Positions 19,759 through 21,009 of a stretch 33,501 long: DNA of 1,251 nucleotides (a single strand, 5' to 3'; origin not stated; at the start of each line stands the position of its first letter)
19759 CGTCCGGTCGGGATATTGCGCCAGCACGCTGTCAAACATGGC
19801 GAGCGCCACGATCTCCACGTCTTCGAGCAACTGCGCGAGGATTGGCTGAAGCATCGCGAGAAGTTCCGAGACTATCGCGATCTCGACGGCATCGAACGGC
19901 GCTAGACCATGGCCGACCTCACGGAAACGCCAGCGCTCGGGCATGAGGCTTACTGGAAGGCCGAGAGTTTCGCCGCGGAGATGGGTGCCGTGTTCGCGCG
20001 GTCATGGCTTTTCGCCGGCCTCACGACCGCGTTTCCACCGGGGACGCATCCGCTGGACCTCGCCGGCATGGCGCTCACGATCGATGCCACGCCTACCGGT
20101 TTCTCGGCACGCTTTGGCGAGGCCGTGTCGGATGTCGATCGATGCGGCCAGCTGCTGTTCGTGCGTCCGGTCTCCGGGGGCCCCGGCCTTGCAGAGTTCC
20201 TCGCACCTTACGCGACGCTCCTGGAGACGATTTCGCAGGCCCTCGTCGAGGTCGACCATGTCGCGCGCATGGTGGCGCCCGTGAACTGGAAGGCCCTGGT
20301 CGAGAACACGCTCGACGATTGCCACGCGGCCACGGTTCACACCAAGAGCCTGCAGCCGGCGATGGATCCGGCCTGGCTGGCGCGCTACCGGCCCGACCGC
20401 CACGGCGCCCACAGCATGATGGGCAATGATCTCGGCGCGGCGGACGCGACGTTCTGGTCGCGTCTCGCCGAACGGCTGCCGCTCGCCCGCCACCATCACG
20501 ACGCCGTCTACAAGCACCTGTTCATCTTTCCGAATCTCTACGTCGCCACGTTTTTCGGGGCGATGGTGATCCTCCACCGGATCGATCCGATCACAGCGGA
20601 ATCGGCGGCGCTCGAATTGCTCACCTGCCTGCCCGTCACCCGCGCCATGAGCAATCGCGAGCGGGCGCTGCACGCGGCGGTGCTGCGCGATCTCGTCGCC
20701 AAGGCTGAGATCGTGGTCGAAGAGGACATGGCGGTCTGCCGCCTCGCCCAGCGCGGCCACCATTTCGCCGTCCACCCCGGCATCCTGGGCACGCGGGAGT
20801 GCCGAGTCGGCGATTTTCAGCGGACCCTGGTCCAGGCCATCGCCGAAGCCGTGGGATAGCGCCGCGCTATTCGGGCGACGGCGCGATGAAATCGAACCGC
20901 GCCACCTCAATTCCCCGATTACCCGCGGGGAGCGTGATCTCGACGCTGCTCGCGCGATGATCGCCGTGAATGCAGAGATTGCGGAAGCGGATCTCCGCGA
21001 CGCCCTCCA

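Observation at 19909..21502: Reciprocally degenerate 'split' Rieske oxygenase: a catalytic subunit without a cluster next to a Rieske protein without a catalytic domain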

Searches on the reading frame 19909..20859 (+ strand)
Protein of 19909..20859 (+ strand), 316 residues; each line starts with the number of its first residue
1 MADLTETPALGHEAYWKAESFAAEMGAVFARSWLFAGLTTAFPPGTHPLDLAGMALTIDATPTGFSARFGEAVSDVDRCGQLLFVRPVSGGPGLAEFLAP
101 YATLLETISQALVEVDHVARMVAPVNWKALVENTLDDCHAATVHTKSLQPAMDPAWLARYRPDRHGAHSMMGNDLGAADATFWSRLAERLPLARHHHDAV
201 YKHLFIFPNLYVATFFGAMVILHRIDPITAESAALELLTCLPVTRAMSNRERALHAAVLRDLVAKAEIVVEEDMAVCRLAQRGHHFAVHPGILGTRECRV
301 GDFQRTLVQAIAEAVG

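Call 3: search_protein_families(library=pfam, proteins=[window:19909-20859:+], max_evalue=0.01)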
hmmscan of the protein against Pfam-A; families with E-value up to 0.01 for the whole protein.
window:19909-20859:+ (316 aa): 2 families
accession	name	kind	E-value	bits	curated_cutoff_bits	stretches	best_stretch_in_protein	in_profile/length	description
PF00848.25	Ring_hydroxyl_A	-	1.3e-18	68.2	24.9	1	120-312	11-207/208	Ring hydroxylating alpha subunit (catalytic domain)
PF19112.6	VanA_C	-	0.0096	16.5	23.5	0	125-283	3-161/193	Vanillate O-demethylase oxygenase C-terminal domain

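Call 4: search_protein_families(library=ncbifam, proteins=[window:19909-20859:+], max_evalue=0.01)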
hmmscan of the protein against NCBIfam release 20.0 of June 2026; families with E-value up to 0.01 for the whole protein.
window:19909-20859:+ (316 aa): 1 family
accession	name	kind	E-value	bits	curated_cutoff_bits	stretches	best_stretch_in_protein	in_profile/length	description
NF058607.1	GlBtMonoOxGbcA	equivalog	4.5e-06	25.4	670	0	10-44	33-67/420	glycine betaine monooxygenase oxygenase subunit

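Call 8: search_solved_structures(query=window:19909-20859:+, max_evalue=0.1, show_alignments=2)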
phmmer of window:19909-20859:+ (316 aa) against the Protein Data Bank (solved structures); distinct sequences matched with E-value up to 0.1: 7.
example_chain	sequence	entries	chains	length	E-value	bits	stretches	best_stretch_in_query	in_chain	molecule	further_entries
5tov_A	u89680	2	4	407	0.022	17.5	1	214-292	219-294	Adenosylhomocysteinase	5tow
3x2e_A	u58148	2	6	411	0.022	17.5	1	214-292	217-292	Adenosylhomocysteinase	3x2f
7fjl_A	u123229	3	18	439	0.025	17.3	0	117-152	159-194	Rieske (2Fe-2S) domain protein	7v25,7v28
2hmj_A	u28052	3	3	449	0.096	15.4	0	92-151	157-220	Naphthalene 1,2-dioxygenase alpha subunit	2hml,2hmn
4hjl_A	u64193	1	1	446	0.096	15.4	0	92-151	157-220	Naphthalene 1,2-dioxygenase subunit alpha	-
1eg9_A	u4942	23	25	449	0.098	15.4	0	92-151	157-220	PROTEIN (NAPHTHALENE 1,2-DIOXYGENASE ALPHA SUBUNIT) | NAPHTHALENE 1,2-DIOXYGENASE | NAPHTHALENE 1,2-DIOXYGENASE ALPHA SUBUNIT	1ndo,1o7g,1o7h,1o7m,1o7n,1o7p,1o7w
2bmo_A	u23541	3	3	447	0.098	15.4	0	92-184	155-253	OXYGENASE-ALPHA NBDO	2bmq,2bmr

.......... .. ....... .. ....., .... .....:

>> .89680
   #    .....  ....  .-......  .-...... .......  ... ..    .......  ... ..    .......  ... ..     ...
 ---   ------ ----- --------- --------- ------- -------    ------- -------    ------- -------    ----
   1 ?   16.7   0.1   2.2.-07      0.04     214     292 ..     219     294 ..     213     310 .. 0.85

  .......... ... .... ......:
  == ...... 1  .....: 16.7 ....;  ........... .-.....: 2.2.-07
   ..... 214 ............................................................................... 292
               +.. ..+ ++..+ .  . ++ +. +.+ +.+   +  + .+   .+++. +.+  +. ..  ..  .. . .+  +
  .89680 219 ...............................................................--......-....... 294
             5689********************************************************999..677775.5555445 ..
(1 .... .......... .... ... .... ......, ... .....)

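Call 10: find_homologous_proteins(query=window:19909-20859:+, max_evalue=0.00001)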
Query window:19909-20859:+ (316 aa): 20 proteins with E <= 0.00001 among 7775 candidates.
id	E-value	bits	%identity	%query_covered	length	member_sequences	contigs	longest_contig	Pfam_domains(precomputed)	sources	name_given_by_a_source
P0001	2.7e-209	712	100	100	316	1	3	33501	PF00848.26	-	-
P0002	2.9e-169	580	80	100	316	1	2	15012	PF00848.26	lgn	-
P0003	3.8e-147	508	71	97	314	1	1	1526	PF00848.26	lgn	-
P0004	2.9e-146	505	71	97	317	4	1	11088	PF00848.26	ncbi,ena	-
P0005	3.7e-142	491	70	97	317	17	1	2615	PF00848.26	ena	-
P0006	1.9e-139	483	70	95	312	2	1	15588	PF00848.26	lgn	-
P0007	1.3e-120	421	58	99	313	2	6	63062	PF00848.26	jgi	jgi:hypothetical protein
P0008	6.9e-60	221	39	96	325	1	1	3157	PF00848.26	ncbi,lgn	-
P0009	6.8e-58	215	39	96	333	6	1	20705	PF00848.26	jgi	-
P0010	2.7e-56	209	37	97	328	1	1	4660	PF00848.26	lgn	-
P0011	3.1e-56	209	38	96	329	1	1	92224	PF00848.26,PF19112.7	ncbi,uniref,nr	ncbi:RHO alpha subunit C-terminal catalytic domain-containing protein [Azospirillum sp. TSO35-2]|uni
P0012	3.3e-55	206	37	97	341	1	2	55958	PF00848.26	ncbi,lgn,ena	-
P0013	8.0e-55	205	40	93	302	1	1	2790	PF00848.26,PF19112.7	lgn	-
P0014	1.3e-52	197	37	97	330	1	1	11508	PF00848.26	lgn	-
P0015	2.5e-46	177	39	92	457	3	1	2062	PF00355.33,PF00848.26,PF19112.7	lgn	-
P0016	3.9e-23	101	31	83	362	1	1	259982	PF00355.33,PF00848.26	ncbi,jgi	jgi:phenylpropionate dioxygenase-like ring-hydroxylating dioxygenase large terminal subunit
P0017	1.4e-20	92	32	75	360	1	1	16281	PF00355.33,PF00848.26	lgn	-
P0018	2.7e-19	88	30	75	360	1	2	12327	PF00355.33,PF00848.26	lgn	-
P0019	6.2e-15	74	29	75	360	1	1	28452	PF00355.33,PF00848.26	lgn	-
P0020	1.8e-14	72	30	74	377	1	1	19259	PF00355.33,PF00848.26,PF19112.7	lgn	-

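Call 12: find_encoding_contigs(protein=P0007, flank=8000, max_places=2)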
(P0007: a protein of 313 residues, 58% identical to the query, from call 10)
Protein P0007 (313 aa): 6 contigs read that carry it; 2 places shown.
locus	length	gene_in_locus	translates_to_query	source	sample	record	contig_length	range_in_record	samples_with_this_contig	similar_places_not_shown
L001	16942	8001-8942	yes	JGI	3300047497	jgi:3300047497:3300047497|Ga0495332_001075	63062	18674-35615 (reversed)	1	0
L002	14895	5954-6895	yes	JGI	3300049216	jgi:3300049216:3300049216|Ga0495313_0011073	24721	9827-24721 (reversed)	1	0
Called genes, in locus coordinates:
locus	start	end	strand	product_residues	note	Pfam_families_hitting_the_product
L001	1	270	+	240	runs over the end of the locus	PF01872:RibD_C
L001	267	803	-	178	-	PF02834:LigT_PEase, PF13563:2_5_RNA_ligase2, PF02834:LigT_PEase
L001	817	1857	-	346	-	PF00248:Aldo_ket_red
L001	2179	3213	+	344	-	-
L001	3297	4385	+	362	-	PF08545:ACP_syn_III, PF08541:ACP_syn_III_C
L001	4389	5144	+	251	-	PF00106:adh_short, PF08659:KR, PF13561:adh_short_C2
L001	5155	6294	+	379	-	PF00355:Rieske, PF00848:Ring_hydroxyl_A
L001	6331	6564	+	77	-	-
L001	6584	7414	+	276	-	PF00561:Abhydrolase_1, PF12146:Hydrolase_4, PF12697:Abhydrolase_6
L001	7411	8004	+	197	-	PF13302:Acetyltransf_3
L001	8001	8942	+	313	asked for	PF00848:Ring_hydroxyl_A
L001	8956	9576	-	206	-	PF00355:Rieske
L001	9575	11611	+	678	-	PF07719:TPR_2 (faint), PF13428:TPR_14 (faint), PF00515:TPR_1 (faint), PF13414:TPR_11 (faint), PF13844:Glyco_transf_41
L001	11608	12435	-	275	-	PF00106:adh_short, PF08659:KR, PF13561:adh_short_C2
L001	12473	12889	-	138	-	PF01575:MaoC_dehydratas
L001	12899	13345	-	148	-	PF13452:FAS1_DH_region, PF22622:MFE-2_hydrat-2_N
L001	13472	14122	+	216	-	PF00440:TetR_N, PF17932:TetR_C_24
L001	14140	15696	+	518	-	PF00501:AMP-binding, PF13193:AMP-binding_C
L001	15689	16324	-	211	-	PF03372:Exo_endo_phos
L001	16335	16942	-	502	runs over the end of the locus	PF13091:PLDc_2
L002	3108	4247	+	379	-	PF00355:Rieske, PF00848:Ring_hydroxyl_A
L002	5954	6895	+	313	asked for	PF00848:Ring_hydroxyl_A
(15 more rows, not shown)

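Call 13: find_encoding_contigs(protein=P0011, flank=8000, max_places=2)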
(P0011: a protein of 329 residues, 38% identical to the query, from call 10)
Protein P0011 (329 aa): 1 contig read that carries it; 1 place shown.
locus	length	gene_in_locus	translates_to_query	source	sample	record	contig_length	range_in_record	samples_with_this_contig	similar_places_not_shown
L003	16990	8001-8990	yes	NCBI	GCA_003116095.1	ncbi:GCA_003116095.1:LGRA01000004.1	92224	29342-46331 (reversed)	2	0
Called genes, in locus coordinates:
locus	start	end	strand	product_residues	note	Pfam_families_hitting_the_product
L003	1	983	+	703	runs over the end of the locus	-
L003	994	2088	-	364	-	PF08545:ACP_syn_III, PF08541:ACP_syn_III_C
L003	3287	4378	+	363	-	PF13489:Methyltransf_23, PF08241:Methyltransf_11, PF08242:Methyltransf_12, PF13649:Methyltransf_25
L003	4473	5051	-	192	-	PF00702:Hydrolase (weak), PF13419:HAD_2 (faint), PF13242:Hydrolase_like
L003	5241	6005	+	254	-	PF00106:adh_short, PF08659:KR, PF13561:adh_short_C2, PF23441:SDR (faint)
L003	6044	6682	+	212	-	PF00355:Rieske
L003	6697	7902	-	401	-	PF12323:HTH_OrfB_IS605, PF01385:OrfB_IS605, PF07282:Cas12f1-like_TNB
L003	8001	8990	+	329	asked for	PF00848:Ring_hydroxyl_A, PF19112:VanA_C (weak)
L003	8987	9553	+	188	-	-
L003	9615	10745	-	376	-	PF00355:Rieske, PF00848:Ring_hydroxyl_A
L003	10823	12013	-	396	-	PF13088:BNR_2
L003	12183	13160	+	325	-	-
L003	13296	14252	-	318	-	PF13641:Glyco_tranf_2_3 (faint), PF00535:Glycos_transf_2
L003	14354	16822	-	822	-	PF04488:Gly_transf_sug, PF00535:Glycos_transf_2 (weak), PF03452:Anp1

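Call 14: find_encoding_contigs(protein=P0012, flank=8000, max_places=2)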
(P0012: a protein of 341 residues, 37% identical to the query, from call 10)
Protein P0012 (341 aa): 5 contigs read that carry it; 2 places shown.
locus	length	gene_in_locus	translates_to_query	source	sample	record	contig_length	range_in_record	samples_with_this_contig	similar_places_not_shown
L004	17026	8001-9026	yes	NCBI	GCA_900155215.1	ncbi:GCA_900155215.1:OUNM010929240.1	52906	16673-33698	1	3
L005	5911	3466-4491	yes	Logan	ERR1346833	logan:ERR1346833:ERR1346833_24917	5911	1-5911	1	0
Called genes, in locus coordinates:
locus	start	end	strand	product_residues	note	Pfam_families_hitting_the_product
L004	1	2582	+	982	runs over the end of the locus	PF02310:B12-binding (weak), PF04055:Radical_SAM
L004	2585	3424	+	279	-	PF00106:adh_short, PF08659:KR, PF13561:adh_short_C2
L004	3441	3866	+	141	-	-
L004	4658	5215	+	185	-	-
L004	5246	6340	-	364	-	PF08545:ACP_syn_III, PF08541:ACP_syn_III_C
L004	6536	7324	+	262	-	PF00106:adh_short, PF08659:KR, PF13561:adh_short_C2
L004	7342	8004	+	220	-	PF00355:Rieske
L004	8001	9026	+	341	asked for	PF00848:Ring_hydroxyl_A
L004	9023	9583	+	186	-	-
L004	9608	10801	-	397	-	PF00355:Rieske, PF00848:Ring_hydroxyl_A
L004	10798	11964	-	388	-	PF13088:BNR_2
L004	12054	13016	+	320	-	-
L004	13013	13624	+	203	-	PF28549:NDPSase_N, PF00293:NUDIX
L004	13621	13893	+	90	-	-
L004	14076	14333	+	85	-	-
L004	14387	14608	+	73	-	-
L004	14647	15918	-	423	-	PF12704:MacB_PCD, PF02687:FtsX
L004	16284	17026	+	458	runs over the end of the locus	PF01523:PmbA_TldD_1st (weak), PF19290:PmbA_TldD_2nd, PF19289:PmbA_TldD_3rd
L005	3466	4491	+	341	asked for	PF00848:Ring_hydroxyl_A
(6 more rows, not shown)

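Call 20: find_related_loci(query=A2, collection=genome_contigs, flank=10000)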
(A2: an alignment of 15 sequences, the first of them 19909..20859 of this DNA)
Query A2 (316 aa) in genome_contigs; peptide patterns used: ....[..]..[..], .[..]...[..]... (x = any residue, [..] = any of these).
151 stretches matched a pattern; 41 encode a relative of the query (tblastn E <= 1e-3); 40 distinct loci.
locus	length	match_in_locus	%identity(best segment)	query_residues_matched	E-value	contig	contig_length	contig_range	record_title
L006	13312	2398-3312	71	7-311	1e-150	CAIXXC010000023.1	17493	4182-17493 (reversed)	MAG: uncultured Rhodospirillales bacterium isolate AM-2014_bin-1904 genome assembly, contig: bin-1904:023/541, whole gen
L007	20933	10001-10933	38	10-314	1e-61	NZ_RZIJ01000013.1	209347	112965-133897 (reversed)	Azospirillum doebereinerae strain GSF71 Scaffold13, whole genome shotgun sequence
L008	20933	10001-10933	38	10-313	4e-59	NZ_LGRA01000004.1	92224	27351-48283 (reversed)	Azospirillum sp. TSO35-2 Contig08, whole genome shotgun sequence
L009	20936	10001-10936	38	10-314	2e-58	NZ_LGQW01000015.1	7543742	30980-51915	Azospirillum sp. TSH64 Contig01, whole genome shotgun sequence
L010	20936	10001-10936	38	10-314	1e-58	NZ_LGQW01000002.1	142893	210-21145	Azospirillum sp. TSH64 Contig02, whole genome shotgun sequence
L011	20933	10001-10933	38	10-313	3e-58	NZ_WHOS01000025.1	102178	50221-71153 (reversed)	Azospirillum melinis strain TMCY0552 NODE_25_length_102179_cov_68.156626_1-102179, whole genome shotgun sequence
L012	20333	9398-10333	38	10-312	8e-58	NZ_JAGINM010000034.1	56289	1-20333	Azospirillum agricola strain CC-HIH038 Ga0451084_34, whole genome shotgun sequence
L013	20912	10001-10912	38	10-304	1e-57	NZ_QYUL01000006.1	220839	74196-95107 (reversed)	Azospirillum cavernae strain K2W22B-5 Segkk5, whole genome shotgun sequence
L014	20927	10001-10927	38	10-311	2e-57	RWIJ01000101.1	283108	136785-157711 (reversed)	Azospirillum sp. 412522 plasmid unnamed1 Plasmid_P1_size283108, whole genome shotgun sequence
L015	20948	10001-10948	38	10-314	1e-57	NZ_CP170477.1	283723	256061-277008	Azospirillum sp. A26 plasmid pA26_1, complete sequence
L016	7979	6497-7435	37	10-315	3e-57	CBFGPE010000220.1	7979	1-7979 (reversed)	MAG TPA_asm: uncultured Azospirillum sp. isolate SRR14536363_concoct_32 genome assembly, contig: ERZ27321112.5148, whole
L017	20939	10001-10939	37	10-315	5e-57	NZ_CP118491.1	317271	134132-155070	Azospirillum sp. B2RO_4 plasmid pTA1.1, complete sequence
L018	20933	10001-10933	37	10-313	2e-56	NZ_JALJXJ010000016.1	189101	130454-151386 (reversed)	Azospirillum lipoferum strain Sp59b Ga0451087_16, whole genome shotgun sequence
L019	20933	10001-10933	37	10-313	3e-56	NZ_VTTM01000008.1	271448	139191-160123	Azospirillum oryzae strain COC8 NODE_8_length_271448, whole genome shotgun sequence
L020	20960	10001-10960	37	10-313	6e-56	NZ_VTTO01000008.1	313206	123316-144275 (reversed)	Azospirillum sp. B21 NODE_8_length_313206, whole genome shotgun sequence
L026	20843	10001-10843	37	27-312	2e-49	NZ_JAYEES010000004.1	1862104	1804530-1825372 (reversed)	Nitrospirillum sp. BR 11164 contig_4, whole genome shotgun sequence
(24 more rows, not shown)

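Call 30: find_encoding_contigs(protein=P0002, flank=8000, max_places=2)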
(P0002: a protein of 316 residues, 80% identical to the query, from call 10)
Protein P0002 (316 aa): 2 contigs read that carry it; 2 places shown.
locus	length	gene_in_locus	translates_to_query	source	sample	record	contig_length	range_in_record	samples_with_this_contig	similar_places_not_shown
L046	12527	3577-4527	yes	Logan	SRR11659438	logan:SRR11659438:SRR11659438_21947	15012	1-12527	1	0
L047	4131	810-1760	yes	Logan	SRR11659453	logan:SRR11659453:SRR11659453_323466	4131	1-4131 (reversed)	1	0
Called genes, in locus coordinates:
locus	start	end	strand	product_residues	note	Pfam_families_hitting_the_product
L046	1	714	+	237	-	?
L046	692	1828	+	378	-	PF00355:Rieske, PF00848:Ring_hydroxyl_A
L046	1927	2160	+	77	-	-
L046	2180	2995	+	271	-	PF00561:Abhydrolase_1, PF12146:Hydrolase_4 (faint), PF12697:Abhydrolase_6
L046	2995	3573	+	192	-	PF13302:Acetyltransf_3 (weak)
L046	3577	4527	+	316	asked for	PF00848:Ring_hydroxyl_A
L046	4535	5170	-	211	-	PF00355:Rieske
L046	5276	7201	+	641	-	PF00515:TPR_1 (faint), PF07719:TPR_2 (faint), PF13428:TPR_14 (faint), PF14559:TPR_19 (faint), PF13414:TPR_11 (faint), PF13424:TPR_12 (faint), PF13176:TPR_7 (faint), PF13844:Glyco_transf_41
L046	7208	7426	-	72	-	-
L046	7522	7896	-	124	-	PF09538:FYDLN_acid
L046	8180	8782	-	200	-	PF03372:Exo_endo_phos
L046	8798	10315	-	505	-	PF13091:PLDc_2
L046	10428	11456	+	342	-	PF00756:Esterase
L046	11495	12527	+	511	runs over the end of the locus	-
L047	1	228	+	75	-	?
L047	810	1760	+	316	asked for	PF00848:Ring_hydroxyl_A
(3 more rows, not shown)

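Call 47: search_protein_families(library=pfam, proteins=[L026:5789-6373:+, L026:6415-7788:-, L026:7966-8592:-, L026:8758-9534:+, L026:10894-11454:+, L026:11536-12507:+, L026:12515-14197:-, L026:14369-14944:-, L026:14948-15424:-, L026:3093-5672:-], max_evalue=0.001)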
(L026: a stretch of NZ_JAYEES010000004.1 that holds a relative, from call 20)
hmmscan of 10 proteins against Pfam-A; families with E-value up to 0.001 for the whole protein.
L026:5789-6373:+ (194 aa): 0 families

L026:6415-7788:- (457 aa): 2 families
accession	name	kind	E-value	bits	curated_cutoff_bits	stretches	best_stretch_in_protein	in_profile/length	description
PF00990.26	GGDEF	-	1.3e-44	152.3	23.8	1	294-450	1-161/161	Diguanylate cyclase, GGDEF domain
PF13675.11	PilJ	-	6.4e-11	42.8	26.6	1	104-182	3-82/114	Type IV pili methyl-accepting chemotaxis transducer N-term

L026:7966-8592:- (208 aa): 1 family
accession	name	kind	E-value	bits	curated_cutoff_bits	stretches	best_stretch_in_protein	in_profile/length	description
PF03551.20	PadR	-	1.5e-15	57.4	27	1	70-138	2-74/75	Transcriptional regulator PadR-like family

L026:8758-9534:+ (258 aa): 5 families
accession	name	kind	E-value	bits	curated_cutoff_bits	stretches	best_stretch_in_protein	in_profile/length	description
PF13561.12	adh_short_C2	-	5.4e-45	154.3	27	1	23-256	1-235/236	Enoyl-(Acyl carrier protein) reductase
PF00106.31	adh_short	-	9.9e-35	120.2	26.6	1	19-203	3-189/195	short chain dehydrogenase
PF08659.16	KR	-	5.7e-11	43.1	22.6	1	19-167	3-153/180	KR domain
PF23441.1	SDR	-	7.4e-07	29.2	27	1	16-255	7-254/258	SDR-like rossmann domain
PF01370.27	Epimerase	-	2.2e-05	24.4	20.9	0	19-156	1-121/240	NAD dependent epimerase/dehydratase family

L026:10894-11454:+ (186 aa): 2 families
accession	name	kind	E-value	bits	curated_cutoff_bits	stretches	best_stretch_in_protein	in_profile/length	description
PF13302.13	Acetyltransf_3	-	2.6e-08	35.1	25.4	1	4-132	3-133/138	Acetyltransferase (GNAT) domain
PF13523.12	Acetyltransf_8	-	3.4e-05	24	27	1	10-71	3-62/145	Acetyltransferase (GNAT) domain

L026:11536-12507:+ (323 aa): 1 family
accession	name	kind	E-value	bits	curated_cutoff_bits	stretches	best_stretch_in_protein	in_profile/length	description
PF05045.17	RgpF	-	3.8e-33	115.4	25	1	45-262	1-238/503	Rhamnan synthesis protein F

L026:12515-14197:- (560 aa): 3 families
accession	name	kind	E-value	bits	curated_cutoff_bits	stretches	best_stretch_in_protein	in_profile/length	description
PF05227.19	CHASE3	-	8.2e-36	123.4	28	1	42-178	2-137/138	CHASE3 domain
PF00015.26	MCPsignal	-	8.4e-28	97.8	34.6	1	363-519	6-169/172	Methyl-accepting chemotaxis protein (MCP) signalling domain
PF00672.30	HAMP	-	7.9e-08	33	25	1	209-258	2-50/53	HAMP domain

L026:14369-14944:- (191 aa): 2 families
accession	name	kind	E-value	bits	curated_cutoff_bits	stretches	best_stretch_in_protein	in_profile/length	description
PF21993.1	TetR_C_13_2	-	1e-10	42.2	27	1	83-174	4-99/103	Transcriptional regulator LmrA/YxaF-like, C-terminal domain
PF00440.29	TetR_N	-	1.9e-08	34.4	24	1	16-56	6-45/47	Bacterial regulatory proteins, tetR family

L026:14948-15424:- (158 aa): 2 families
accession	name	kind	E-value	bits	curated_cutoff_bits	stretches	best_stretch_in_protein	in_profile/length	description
PF07080.17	DUF1348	-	1.4e-65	219.5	22.1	1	11-140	1-130/130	Protein of unknown function (DUF1348)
PF12680.13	SnoaL_2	-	2.4e-06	28.5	27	1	22-120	1-99/102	SnoaL-like domain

L026:3093-5672:- (859 aa): 6 families
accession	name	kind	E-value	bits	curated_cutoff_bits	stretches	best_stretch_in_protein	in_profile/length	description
PF00015.26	MCPsignal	-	4.2e-25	89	34.6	1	389-556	6-170/172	Methyl-accepting chemotaxis protein (MCP) signalling domain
PF08447.18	PAS_3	-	3.5e-14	53.3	25.6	1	48-131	2-88/89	PAS fold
PF13426.13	PAS_9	-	4.4e-11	43.4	27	1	41-131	7-97/103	PAS domain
PF00989.32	PAS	-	4.9e-10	39.9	22.6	1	41-129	17-107/113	PAS fold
PF07238.19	PilZ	-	7.6e-10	39.5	22.5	1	590-679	1-98/102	PilZ domain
PF08448.16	PAS_4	-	1.1e-07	32.4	23.1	1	41-129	11-99/110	PAS fold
